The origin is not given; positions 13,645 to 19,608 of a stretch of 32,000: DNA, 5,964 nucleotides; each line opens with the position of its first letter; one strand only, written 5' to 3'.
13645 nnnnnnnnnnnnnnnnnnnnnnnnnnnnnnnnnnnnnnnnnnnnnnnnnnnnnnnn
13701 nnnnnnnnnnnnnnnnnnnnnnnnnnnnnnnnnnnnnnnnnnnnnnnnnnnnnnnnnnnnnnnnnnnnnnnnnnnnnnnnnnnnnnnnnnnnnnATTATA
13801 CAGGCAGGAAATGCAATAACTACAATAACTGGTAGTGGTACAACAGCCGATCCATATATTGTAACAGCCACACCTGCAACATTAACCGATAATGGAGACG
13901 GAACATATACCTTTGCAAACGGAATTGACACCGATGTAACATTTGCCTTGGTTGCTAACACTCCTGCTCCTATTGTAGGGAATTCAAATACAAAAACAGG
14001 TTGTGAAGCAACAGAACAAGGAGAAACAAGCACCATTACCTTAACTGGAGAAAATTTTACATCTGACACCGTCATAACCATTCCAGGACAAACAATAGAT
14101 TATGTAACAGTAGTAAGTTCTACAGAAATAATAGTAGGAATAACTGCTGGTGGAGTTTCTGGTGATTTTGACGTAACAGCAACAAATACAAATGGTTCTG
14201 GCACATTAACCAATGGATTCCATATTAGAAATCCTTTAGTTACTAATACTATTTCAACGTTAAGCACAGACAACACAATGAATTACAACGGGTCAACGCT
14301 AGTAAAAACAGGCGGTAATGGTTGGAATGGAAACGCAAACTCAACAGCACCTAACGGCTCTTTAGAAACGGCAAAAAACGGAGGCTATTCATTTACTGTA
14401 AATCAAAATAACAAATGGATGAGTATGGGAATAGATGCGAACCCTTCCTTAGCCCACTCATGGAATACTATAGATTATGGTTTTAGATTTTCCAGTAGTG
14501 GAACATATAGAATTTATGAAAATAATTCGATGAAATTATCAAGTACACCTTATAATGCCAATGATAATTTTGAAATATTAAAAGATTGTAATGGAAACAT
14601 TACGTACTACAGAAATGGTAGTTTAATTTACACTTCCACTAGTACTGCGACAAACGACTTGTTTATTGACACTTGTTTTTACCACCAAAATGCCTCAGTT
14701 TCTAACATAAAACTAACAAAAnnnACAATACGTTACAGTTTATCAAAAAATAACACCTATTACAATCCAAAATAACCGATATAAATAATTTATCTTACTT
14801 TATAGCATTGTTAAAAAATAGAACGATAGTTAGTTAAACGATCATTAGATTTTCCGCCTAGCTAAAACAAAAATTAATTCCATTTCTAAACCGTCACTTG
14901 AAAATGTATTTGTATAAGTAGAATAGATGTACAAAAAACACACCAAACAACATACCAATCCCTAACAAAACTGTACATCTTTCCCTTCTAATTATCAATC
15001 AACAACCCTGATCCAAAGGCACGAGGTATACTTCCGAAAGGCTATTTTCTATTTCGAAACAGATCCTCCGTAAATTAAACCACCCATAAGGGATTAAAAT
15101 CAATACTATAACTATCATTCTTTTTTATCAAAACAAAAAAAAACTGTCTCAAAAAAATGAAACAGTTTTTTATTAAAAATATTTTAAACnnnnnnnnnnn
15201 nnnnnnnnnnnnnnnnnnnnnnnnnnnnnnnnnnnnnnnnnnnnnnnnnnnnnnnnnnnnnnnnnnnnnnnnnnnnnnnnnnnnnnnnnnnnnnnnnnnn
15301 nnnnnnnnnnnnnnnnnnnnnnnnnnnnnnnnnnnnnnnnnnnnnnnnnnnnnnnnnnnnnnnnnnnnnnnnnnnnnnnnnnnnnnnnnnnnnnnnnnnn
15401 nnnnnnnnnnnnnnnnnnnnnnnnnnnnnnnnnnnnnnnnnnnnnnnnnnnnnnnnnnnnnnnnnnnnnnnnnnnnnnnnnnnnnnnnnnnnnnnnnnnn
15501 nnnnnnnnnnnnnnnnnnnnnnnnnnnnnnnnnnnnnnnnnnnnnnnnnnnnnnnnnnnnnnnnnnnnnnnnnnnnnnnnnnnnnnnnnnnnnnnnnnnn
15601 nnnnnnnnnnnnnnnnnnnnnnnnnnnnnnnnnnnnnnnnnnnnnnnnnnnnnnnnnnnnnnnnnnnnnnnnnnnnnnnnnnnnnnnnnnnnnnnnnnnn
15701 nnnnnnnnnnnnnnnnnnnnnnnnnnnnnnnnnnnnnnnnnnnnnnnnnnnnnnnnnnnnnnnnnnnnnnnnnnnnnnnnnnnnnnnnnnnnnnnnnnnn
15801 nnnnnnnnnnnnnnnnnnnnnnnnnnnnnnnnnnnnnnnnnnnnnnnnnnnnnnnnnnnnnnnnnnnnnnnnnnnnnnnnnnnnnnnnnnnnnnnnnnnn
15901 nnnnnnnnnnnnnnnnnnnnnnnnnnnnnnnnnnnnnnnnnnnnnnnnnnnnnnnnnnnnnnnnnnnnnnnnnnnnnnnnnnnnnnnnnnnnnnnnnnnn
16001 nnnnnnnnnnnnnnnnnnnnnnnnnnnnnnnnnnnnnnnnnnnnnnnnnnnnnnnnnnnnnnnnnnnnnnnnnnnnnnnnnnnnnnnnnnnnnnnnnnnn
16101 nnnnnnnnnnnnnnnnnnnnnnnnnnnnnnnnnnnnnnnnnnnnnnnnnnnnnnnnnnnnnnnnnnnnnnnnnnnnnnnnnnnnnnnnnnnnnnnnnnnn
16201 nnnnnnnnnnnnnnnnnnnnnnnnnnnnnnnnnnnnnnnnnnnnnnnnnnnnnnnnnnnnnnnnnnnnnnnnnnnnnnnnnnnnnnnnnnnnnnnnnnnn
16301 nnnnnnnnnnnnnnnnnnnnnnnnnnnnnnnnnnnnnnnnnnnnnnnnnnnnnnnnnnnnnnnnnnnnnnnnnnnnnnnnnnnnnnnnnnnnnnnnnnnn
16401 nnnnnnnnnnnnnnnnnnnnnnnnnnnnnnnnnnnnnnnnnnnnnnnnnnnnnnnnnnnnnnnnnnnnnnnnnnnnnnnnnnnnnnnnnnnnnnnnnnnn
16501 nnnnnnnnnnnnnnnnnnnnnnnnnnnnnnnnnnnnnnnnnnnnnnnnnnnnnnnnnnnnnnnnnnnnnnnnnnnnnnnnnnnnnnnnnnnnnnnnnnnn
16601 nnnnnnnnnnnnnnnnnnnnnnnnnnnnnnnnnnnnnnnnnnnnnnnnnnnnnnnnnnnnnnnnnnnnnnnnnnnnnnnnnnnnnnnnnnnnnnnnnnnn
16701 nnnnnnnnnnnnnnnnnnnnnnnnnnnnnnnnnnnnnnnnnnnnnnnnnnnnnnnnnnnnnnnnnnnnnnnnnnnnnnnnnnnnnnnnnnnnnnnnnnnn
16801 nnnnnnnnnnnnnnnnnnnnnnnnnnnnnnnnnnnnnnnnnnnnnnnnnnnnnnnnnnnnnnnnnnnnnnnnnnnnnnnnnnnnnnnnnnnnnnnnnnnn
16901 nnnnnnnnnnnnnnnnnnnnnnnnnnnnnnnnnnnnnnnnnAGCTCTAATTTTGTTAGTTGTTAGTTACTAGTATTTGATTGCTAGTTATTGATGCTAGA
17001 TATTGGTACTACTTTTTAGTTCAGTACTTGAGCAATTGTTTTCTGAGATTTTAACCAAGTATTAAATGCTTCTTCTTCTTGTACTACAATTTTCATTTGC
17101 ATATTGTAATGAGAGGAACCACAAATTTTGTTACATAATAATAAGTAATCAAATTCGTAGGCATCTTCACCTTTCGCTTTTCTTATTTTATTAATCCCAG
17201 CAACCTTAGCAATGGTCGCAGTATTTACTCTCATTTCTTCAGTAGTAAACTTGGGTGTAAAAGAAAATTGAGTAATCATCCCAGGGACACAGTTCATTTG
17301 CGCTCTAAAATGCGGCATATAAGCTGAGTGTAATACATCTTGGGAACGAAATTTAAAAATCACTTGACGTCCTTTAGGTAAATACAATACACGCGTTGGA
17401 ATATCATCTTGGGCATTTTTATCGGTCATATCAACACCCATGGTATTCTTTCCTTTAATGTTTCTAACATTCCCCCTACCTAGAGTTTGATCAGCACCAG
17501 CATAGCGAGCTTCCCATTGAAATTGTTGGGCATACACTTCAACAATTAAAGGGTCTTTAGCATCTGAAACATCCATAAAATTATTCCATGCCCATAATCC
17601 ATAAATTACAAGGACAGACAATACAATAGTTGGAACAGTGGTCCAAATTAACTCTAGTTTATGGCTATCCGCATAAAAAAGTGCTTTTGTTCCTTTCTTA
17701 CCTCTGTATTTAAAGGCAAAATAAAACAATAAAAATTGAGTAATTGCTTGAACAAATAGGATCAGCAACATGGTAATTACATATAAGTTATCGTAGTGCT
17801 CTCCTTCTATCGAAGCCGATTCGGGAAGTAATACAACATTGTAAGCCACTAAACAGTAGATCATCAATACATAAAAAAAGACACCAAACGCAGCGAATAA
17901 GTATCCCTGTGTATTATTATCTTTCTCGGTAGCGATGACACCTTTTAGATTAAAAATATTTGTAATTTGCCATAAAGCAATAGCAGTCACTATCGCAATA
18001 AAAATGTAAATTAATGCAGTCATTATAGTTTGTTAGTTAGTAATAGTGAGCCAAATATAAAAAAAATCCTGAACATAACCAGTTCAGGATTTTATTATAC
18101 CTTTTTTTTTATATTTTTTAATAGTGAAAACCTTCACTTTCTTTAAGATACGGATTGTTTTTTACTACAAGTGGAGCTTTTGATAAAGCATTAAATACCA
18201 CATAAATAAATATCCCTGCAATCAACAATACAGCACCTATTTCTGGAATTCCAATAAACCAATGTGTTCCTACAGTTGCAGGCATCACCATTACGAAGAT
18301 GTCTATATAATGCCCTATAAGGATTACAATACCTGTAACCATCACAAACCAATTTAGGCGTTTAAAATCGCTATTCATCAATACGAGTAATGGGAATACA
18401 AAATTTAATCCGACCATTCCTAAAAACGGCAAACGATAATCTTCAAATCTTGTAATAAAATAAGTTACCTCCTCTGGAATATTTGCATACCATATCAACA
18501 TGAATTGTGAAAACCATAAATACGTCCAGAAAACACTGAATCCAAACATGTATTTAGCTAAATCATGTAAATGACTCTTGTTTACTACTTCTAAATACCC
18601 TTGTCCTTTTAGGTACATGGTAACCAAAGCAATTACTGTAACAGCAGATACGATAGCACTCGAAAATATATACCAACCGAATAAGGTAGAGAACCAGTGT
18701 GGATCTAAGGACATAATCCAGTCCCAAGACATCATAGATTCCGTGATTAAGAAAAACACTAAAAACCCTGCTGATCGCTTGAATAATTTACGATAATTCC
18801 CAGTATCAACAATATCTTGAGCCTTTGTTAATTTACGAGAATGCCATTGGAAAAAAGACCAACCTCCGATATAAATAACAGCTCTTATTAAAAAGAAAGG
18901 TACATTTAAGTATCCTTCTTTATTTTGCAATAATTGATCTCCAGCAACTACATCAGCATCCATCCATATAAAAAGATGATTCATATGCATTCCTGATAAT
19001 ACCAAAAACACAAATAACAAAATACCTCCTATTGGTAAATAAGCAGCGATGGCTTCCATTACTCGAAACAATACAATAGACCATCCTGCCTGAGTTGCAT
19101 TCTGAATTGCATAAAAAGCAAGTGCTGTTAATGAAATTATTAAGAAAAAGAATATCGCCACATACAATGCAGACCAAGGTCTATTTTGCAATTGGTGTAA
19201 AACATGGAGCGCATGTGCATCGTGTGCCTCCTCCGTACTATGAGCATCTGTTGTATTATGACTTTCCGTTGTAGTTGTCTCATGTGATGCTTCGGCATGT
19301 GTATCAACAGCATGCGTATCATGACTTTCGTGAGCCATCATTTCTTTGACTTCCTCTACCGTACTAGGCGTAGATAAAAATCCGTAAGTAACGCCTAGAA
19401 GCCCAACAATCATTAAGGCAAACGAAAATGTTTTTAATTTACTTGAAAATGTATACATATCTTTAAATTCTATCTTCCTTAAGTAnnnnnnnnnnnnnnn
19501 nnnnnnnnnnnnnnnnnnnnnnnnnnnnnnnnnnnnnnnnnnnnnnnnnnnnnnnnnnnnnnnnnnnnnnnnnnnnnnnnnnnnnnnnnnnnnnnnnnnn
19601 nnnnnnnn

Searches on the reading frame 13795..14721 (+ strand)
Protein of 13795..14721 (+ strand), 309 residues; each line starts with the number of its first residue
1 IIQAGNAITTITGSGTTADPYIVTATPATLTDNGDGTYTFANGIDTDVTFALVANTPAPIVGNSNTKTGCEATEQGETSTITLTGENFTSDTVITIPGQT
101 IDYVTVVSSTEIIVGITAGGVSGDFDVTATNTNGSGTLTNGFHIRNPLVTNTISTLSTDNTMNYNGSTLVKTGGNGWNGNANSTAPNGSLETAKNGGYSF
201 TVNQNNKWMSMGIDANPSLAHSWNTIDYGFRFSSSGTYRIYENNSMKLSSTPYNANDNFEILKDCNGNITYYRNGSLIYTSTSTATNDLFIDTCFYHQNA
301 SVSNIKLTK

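Call 57: predict_structure(alignment_id=A2)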
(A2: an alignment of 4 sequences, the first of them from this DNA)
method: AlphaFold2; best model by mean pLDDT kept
length: 309 residues; sequences in the alignment: 4
mean_pLDDT: 75.8   pTM: 0.63
mean pLDDT of the five models: 75.8, 74.8, 74.2, 71.7, 63.4
residues with pLDDT >= 90: 68; 70-90: 152; 50-70: 45; < 50: 44
segments of 3 or more residues with pLDDT < 50: 1-25, 44-57, 66-69
pLDDT, mean of each block of 10 residues (from residue 1): 35 42 51 60 42 45 51 73 83 90 90 87 85 80 79 82 85 72 70 89 79 82 84 89 87 92 91 95 91 82 89
secondary structure, 60 per line:
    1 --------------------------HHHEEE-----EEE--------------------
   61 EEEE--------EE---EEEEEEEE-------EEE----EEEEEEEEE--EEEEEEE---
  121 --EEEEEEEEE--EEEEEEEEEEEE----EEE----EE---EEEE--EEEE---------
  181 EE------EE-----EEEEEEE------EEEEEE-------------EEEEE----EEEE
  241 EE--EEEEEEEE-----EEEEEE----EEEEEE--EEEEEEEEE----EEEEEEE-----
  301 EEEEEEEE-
elements in order: E30-32 E38-40 E61-64 E78-85 E93-95 E100-108 E111-117 E123-131 E134-145 E150-152 E162-165 E168-171 E196-202 E209-214 E228-232 E237-242 E245-252 E258-263 E268-273 E276-284 E289-295 E301-308

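Call 60: fold_search(model_id=the predicted structure, library=pdb)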
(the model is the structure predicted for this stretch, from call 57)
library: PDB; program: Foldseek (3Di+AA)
matches with E <= 10: 1694; with E <= 0.001: 113
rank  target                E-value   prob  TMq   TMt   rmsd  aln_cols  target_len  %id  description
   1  4xw3_B                2.3e-06  1.00  0.36  0.54   5.0       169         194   12  Crystal structure of the SPRY domain of the human DEAD-box protein DDX1 (released 2015-09-09)
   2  8a9y_E                5.1e-06  1.00  0.34  0.23  15.6       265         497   12  Substrate-free levan utilisation machinery (utilisome) (released 2023-06-07)
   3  4qt6                  5.6e-06  1.00  0.34  0.59   4.9       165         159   17  Crystal structure of the SPRY domain of human HERC1 (released 2015-01-07)
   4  9r11_A                9.9e-06  1.00  0.39  0.68   3.5       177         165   15  Structure of the PRYSPRY domain of human MID2, crystal form II (released 2025-09-10)
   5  7qrz                  1.3e-05  1.00  0.39  0.67   3.8       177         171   17  Crystal structure of B30.2 PRYSPRY domain of MID2 (released 2022-05-04)
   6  9r11_B                2.2e-05  1.00  0.38  0.67   3.6       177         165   16  Structure of the PRYSPRY domain of human MID2, crystal form II (released 2025-09-10)
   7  7b2s                  2.7e-05  1.00  0.37  0.62   4.0       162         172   11  Crystal structure of SPRY domain of TRIM9 (released 2021-01-13)
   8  5jia_B                2.9e-05  1.00  0.38  0.55   3.9       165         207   12  The Crystal Structure Of IUS-SPRY Domain From RanBP10 (released 2016-11-09)
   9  6rpz                  3.7e-05  1.00  0.38  0.44   8.0       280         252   15  Cytokine receptor-like factor 3 C-terminus residues 174-442: native collected with 1.7A wavelength (released 2020-03-25)
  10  6rpy                  3.9e-05  1.00  0.37  0.45   8.0       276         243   14  Cytokine receptor-like factor 3 C-terminus residues 174-442: Hg-SAD derivative (released 2020-03-25)
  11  7qs5_A                4.1e-05  1.00  0.38  0.66   3.5       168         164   12  Crystal structure of B30.2 PRYSPRY domain of TRIM67 (released 2022-05-04)
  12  1wcq_A                4.8e-05  1.00  0.23  0.14  14.7       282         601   12  Mutagenesis of the Nucleophilic Tyrosine in a Bacterial Sialidase to Phenylalanine. (released 2005-10-12)
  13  7w67_A                5.5e-05  1.00  0.37  0.61   3.6       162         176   16  The crystal structure of MLL1 (N3861I/Q3867L/C3882SS)-RBBP5-ASH2L in complex with H3K4me0 peptide (released 2022-09-07)
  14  7qry_A                6.1e-05  1.00  0.37  0.65   3.5       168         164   13  Crystal structure of B30.2 PRYSPRY domain of MID1 (released 2022-05-04)
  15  5jiu_A                6.8e-05  1.00  0.40  0.57   3.0       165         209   11  The crystal structure of RanBPM/9 IUS-SPRY domain in complex with DDX-4 peptide (released 2016-11-09)
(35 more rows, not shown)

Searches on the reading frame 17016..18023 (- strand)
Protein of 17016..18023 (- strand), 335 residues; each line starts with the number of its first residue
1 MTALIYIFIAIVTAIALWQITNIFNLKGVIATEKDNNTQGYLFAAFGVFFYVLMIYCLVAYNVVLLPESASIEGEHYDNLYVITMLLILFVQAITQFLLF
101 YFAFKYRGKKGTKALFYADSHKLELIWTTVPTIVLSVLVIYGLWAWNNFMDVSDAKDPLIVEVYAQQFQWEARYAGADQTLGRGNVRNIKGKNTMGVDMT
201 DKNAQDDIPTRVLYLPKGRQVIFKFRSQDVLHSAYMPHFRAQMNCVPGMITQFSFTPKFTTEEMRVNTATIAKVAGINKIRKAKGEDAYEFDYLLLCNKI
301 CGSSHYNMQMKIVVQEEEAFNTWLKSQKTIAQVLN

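Call 8: search_protein_families(library=pfam, proteins=[window:17016-18023:-], max_evalue=0.001)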
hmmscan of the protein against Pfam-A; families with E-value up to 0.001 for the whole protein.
window:17016-18023:- (335 aa): 2 families
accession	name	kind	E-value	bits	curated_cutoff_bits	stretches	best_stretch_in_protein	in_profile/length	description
PF02790.20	COX2_TM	-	9.8e-08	32.5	22.8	1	66-142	8-85/88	Cytochrome C oxidase subunit II, transmembrane domain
PF00116.26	COX2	-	4.7e-06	27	22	1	210-256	46-91/120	Cytochrome C oxidase subunit II, periplasmic domain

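Call 42: list_cluster_members(proteins=[window:17016-18023:-, window:18118-19458:-, window:19486-20043:-, window:20049-20573:-, window:20566-21954:-, window:21988-25062:-, window:25093-26673:-, window:28150-29154:+, window:26891-27256:+])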
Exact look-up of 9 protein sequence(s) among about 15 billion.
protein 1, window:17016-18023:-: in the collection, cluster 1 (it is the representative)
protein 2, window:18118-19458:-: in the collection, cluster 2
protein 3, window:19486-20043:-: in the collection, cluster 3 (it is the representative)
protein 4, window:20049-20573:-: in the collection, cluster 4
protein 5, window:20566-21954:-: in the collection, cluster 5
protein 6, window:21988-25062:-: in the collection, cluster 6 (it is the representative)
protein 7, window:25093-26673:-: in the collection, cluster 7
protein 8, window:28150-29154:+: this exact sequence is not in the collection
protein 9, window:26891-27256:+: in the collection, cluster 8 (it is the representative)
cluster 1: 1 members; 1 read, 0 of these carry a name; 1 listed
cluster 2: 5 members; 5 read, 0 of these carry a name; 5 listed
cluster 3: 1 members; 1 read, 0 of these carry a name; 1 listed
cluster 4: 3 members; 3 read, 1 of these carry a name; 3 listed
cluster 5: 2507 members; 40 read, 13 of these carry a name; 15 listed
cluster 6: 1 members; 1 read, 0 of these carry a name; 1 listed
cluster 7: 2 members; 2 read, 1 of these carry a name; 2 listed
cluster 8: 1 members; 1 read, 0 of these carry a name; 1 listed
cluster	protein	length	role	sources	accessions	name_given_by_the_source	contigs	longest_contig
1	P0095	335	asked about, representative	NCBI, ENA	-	-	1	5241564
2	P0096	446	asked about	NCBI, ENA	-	-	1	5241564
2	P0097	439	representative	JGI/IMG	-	-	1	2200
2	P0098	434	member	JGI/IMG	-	-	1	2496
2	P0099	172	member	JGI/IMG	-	-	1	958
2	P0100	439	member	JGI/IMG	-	-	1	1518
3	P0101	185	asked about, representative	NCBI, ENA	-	-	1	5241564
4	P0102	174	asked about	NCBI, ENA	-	-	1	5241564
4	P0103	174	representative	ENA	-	-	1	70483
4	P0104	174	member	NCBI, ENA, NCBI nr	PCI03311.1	MAG: hypothetical protein COB81_04070 [Flavobacteriaceae bacterium]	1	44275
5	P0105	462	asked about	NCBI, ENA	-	-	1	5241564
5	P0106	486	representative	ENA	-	-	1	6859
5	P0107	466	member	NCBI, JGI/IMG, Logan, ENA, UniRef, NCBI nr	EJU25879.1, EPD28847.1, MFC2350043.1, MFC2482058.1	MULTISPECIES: NrfD/PsrC family molybdoenzyme membrane anchor subunit [Capnocytophaga] | polysulfide reductase NrfD | Quinol:cytochrome c oxidoreductase quinone-binding subunit 1 n=1 Tax=Capnocytophaga ...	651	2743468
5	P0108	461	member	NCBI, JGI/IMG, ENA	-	Ni/Fe-hydrogenase subunit HybB-like protein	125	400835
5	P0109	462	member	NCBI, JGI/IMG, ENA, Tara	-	strand:- start:1258 stop:2646 length:1389 start_codon:yes stop_codon:yes ...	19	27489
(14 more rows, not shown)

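Call 43: find_encoding_contigs(protein=window:17016-18023:-, flank=10000, max_places=5)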
Protein window:17016-18023:- (335 aa): no gene with exactly this product is on record in the collection.

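Call 44: find_encoding_contigs(protein=P0102, flank=10000, max_places=5)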
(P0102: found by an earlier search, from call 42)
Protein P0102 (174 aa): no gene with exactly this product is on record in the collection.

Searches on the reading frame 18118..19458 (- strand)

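Call 8: search_protein_families(library=pfam, proteins=[window:18118-19458:-], max_evalue=0.001)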
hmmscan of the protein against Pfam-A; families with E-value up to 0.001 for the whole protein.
window:18118-19458:- (446 aa): 0 families

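Call 10: search_protein_families(library=pfam, proteins=[window:18118-19458:-], max_evalue=1)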
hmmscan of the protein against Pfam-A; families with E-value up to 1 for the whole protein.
window:18118-19458:- (446 aa): 2 families
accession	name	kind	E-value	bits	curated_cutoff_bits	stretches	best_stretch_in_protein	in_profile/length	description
PF02238.20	COX7a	-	0.057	14.3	22.1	0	92-121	21-50/53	Cytochrome c oxidase subunit VII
PF05751.16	FixH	-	0.39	11.1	23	0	399-440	5-46/150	FixH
